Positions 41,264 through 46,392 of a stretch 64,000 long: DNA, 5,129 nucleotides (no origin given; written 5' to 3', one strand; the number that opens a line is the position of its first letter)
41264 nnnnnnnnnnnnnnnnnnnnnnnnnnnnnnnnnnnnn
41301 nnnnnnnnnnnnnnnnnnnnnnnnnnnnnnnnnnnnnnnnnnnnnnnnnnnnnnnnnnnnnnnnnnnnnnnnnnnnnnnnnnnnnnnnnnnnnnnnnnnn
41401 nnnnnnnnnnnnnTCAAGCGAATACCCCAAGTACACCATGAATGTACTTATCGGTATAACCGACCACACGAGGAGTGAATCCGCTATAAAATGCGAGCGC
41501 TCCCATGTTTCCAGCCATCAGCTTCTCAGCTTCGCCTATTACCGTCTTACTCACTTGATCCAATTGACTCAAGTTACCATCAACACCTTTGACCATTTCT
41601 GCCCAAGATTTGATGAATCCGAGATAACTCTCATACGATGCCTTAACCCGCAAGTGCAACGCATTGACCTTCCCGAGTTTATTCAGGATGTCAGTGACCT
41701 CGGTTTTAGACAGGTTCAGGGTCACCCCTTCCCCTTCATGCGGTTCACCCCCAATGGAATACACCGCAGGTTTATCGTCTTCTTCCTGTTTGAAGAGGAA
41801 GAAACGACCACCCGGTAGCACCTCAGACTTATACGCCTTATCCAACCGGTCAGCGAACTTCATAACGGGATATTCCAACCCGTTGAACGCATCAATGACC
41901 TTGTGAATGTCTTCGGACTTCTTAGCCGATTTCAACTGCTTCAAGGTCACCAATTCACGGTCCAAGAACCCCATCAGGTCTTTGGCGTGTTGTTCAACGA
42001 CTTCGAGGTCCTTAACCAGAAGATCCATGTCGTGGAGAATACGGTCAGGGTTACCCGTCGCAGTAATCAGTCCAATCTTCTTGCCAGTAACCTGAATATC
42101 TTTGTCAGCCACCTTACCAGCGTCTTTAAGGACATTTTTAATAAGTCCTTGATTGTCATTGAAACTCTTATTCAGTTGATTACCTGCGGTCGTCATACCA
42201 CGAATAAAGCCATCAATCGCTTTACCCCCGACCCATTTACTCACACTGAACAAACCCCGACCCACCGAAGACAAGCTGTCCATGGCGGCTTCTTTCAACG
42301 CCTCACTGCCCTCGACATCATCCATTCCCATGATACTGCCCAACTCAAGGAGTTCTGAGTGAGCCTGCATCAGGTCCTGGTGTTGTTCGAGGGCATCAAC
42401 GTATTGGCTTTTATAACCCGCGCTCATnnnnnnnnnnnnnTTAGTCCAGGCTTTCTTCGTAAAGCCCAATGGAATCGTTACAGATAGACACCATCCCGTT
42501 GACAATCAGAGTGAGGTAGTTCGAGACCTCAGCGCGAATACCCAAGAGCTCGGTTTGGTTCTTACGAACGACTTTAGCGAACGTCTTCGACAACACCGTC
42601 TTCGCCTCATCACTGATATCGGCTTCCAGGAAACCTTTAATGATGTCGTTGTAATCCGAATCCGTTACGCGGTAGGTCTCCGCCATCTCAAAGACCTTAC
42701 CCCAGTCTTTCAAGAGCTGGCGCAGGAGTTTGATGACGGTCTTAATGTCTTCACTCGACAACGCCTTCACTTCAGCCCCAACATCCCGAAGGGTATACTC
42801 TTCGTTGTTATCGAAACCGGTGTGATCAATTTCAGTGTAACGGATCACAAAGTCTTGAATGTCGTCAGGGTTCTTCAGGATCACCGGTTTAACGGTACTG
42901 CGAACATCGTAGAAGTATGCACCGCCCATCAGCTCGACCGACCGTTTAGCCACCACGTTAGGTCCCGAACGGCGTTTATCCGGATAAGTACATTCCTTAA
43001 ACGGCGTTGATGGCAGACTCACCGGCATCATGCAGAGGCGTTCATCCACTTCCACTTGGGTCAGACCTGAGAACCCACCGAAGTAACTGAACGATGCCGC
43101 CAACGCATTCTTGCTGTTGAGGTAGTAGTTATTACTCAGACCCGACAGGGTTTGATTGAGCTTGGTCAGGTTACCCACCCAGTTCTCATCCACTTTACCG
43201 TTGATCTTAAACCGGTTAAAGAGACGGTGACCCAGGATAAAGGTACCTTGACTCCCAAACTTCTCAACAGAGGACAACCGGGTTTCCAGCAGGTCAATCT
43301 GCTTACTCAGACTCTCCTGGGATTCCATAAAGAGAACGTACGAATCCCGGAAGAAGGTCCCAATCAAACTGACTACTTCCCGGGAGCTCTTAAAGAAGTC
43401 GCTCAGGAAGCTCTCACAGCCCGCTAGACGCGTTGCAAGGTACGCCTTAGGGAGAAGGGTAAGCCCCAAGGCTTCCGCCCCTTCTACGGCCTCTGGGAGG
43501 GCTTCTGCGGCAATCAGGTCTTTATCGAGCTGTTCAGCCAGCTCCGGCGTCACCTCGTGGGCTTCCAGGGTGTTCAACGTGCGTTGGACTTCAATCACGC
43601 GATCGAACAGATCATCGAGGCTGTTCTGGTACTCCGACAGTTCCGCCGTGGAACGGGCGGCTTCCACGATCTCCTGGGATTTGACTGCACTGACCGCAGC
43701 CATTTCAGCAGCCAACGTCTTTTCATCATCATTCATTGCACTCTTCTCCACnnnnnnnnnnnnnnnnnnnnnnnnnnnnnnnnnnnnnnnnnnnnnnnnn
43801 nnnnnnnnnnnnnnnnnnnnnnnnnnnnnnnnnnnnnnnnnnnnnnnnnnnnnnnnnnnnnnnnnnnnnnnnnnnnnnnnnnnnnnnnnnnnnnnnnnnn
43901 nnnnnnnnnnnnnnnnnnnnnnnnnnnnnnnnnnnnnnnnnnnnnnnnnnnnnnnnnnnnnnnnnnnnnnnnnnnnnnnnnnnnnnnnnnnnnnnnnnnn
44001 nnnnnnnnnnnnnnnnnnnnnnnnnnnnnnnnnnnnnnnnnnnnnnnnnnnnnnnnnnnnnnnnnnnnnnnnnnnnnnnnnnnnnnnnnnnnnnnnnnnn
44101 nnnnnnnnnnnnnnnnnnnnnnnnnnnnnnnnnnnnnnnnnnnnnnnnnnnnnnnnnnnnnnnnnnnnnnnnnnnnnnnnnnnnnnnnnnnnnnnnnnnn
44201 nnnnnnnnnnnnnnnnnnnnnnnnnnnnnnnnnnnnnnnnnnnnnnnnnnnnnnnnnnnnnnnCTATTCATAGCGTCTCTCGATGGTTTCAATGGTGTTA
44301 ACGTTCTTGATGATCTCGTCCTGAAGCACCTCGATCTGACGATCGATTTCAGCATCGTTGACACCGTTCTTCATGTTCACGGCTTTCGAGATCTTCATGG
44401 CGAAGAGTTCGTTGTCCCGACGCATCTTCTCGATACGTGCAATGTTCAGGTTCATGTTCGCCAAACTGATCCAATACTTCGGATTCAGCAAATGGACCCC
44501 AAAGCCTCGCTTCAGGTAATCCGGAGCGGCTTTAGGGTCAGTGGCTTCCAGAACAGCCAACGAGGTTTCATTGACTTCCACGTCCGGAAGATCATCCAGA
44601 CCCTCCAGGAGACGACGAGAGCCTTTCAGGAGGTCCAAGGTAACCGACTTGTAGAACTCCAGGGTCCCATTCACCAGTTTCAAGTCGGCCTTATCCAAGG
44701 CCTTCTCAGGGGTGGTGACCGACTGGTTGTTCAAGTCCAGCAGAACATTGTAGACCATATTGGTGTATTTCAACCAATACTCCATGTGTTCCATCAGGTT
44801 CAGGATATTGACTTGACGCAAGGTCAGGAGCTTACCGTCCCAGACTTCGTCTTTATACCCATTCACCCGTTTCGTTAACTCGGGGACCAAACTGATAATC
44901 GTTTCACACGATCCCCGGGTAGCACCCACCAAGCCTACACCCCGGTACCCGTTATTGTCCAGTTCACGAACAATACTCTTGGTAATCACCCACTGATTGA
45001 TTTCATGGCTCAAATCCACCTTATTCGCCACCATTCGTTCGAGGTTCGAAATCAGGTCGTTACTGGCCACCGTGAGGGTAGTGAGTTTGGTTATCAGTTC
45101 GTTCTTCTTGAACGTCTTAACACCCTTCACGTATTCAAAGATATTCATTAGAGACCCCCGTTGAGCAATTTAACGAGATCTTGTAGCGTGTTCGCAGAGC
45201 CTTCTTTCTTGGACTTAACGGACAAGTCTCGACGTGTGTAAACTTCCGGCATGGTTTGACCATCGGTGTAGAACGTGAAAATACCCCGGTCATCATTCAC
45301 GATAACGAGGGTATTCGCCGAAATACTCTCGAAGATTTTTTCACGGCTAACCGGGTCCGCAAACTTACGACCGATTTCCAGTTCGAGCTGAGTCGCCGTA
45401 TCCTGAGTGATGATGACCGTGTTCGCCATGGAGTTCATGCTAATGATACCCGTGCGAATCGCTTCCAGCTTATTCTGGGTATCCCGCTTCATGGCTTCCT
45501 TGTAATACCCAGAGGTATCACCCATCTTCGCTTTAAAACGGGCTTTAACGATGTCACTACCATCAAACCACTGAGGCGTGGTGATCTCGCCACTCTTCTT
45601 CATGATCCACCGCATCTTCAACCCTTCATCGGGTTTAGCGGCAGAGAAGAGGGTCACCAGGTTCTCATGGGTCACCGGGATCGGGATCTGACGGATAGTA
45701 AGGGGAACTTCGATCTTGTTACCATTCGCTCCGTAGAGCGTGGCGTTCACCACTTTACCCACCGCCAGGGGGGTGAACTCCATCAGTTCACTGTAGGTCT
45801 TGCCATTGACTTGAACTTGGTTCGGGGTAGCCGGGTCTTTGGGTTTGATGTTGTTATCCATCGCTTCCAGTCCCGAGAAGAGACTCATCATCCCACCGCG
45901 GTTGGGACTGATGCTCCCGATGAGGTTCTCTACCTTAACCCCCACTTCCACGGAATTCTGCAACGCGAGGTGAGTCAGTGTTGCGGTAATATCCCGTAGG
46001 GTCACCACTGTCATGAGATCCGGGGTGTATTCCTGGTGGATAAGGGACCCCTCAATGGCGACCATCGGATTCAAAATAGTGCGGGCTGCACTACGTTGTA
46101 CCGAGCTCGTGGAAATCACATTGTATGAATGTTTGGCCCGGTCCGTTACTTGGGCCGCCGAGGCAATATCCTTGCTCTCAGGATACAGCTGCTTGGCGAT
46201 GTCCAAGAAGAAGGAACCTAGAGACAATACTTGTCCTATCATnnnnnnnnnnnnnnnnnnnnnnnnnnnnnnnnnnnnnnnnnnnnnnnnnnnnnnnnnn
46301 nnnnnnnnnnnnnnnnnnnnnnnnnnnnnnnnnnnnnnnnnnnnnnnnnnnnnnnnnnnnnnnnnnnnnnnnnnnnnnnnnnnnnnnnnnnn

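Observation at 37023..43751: Paralogous family of alpha-helical proteins sharing a G-x-E|GF(I/M) N-terminal motif: candidate protease-processed head/internal (ejection) proteins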

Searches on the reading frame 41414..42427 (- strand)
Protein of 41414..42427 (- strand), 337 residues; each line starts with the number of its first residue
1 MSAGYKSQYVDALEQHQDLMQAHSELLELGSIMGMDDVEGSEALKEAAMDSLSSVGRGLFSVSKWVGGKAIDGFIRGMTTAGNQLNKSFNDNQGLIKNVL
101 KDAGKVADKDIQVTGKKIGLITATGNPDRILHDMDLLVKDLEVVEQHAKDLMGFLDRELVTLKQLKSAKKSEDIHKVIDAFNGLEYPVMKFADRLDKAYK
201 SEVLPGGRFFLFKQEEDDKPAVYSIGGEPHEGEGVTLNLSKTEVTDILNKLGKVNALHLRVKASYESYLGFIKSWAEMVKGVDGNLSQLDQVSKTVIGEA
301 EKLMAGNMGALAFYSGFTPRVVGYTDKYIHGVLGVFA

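Call 11: search_protein_families(library=pfam, proteins=[window:41414-42427:-], max_evalue=1)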
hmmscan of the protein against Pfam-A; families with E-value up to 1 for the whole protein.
window:41414-42427:- (337 aa): 4 families
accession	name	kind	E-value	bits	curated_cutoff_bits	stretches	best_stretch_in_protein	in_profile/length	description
PF12699.13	phiKZ_IP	-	1.4e-05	24.9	27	1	94-312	129-364/387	phiKZ-like phage internal head proteins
PF08096.16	Bombolitin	-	0.0091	16.6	25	1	244-256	3-15/17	Bombolitin family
PF11887.13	Mce4_CUP1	-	0.026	14.6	32.6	0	128-184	78-132/222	Cholesterol uptake porter CUP1 of Mce4, putative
PF05440.17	MtrB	-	0.04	14.8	27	1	116-164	14-61/94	Tetrahydromethanopterin S-methyltransferase subunit B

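Call 12: search_protein_families(library=phrogs, proteins=[window:41414-42427:-], max_evalue=0.01)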
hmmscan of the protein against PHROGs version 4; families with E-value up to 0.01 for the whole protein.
window:41414-42427:- (337 aa): 1 family
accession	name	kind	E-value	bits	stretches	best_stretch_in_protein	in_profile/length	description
phrog_15369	-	unknown function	2.4e-155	517.8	1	1-337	1-343/346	-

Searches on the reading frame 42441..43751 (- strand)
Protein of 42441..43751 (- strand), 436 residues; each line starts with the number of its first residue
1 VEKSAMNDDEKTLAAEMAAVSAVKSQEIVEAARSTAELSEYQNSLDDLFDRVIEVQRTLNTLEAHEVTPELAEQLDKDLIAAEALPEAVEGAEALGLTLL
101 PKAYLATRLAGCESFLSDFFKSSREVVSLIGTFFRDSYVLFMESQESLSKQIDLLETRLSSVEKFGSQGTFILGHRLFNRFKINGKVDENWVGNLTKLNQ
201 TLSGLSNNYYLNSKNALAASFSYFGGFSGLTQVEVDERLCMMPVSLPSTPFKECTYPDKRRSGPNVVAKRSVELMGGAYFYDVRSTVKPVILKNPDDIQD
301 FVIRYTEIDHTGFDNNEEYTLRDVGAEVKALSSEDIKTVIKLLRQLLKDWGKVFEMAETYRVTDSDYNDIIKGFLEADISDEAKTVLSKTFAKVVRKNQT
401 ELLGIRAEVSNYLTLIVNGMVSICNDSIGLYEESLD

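Call 11: search_protein_families(library=pfam, proteins=[window:42441-43751:-], max_evalue=1)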
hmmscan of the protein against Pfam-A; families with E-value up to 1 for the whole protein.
window:42441-43751:- (436 aa): 5 families
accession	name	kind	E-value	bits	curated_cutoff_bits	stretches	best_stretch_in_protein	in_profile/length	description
PF12699.13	phiKZ_IP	-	4e-48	165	27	1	34-425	2-386/387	phiKZ-like phage internal head proteins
PF20451.3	Calmod_bind_M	-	0.057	14.4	24.5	1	325-371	16-61/67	Calmodulin binding protein central domain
PF04108.17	ATG17_like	-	0.091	12.7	43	1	38-168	62-155/355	Autophagy protein ATG17-like domain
PF11479.13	Suppressor_P21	-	0.11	13.1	26.9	1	296-327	10-41/80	RNA silencing suppressor P21 C-terminal domain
PF16326.10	ABC_tran_CTD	-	0.19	12.4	32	0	8-51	22-63/69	ABC transporter C-terminal domain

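Call 12: search_protein_families(library=phrogs, proteins=[window:42441-43751:-], max_evalue=0.01)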
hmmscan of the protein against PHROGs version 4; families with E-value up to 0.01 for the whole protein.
window:42441-43751:- (436 aa): 1 family
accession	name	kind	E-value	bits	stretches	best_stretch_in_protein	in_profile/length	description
phrog_13377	-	head and packaging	2.3e-183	611.1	1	8-433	2-431/431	virion structural protein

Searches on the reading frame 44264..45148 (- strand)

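Call 11: search_protein_families(library=pfam, proteins=[window:44264-45148:-], max_evalue=1)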
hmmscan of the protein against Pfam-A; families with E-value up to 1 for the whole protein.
window:44264-45148:- (294 aa): 0 families

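Call 12: search_protein_families(library=phrogs, proteins=[window:44264-45148:-], max_evalue=0.01)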
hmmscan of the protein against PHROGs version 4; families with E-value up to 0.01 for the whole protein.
window:44264-45148:- (294 aa): 1 family
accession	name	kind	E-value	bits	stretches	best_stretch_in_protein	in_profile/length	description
phrog_3187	-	unknown function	1.9e-78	264.7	1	1-294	1-300/301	-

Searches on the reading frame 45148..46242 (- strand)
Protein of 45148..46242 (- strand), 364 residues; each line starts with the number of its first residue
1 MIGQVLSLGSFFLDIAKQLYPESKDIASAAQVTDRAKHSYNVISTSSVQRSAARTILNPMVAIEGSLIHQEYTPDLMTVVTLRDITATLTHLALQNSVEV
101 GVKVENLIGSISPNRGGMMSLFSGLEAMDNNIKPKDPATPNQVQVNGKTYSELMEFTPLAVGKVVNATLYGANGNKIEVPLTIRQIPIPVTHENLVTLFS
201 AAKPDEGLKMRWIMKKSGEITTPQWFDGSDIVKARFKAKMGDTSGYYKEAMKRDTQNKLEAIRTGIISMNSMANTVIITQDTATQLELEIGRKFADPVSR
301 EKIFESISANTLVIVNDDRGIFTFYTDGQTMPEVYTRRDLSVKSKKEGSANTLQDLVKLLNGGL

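Call 11: search_protein_families(library=pfam, proteins=[window:45148-46242:-], max_evalue=1)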
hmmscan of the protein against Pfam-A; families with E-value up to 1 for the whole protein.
window:45148-46242:- (364 aa): 0 families

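Call 12: search_protein_families(library=phrogs, proteins=[window:45148-46242:-], max_evalue=0.01)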
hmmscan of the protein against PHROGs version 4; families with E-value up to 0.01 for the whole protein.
window:45148-46242:- (364 aa): 1 family
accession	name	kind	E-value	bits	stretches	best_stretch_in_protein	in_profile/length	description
phrog_3239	-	unknown function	5e-110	368.7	1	27-363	11-367/372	-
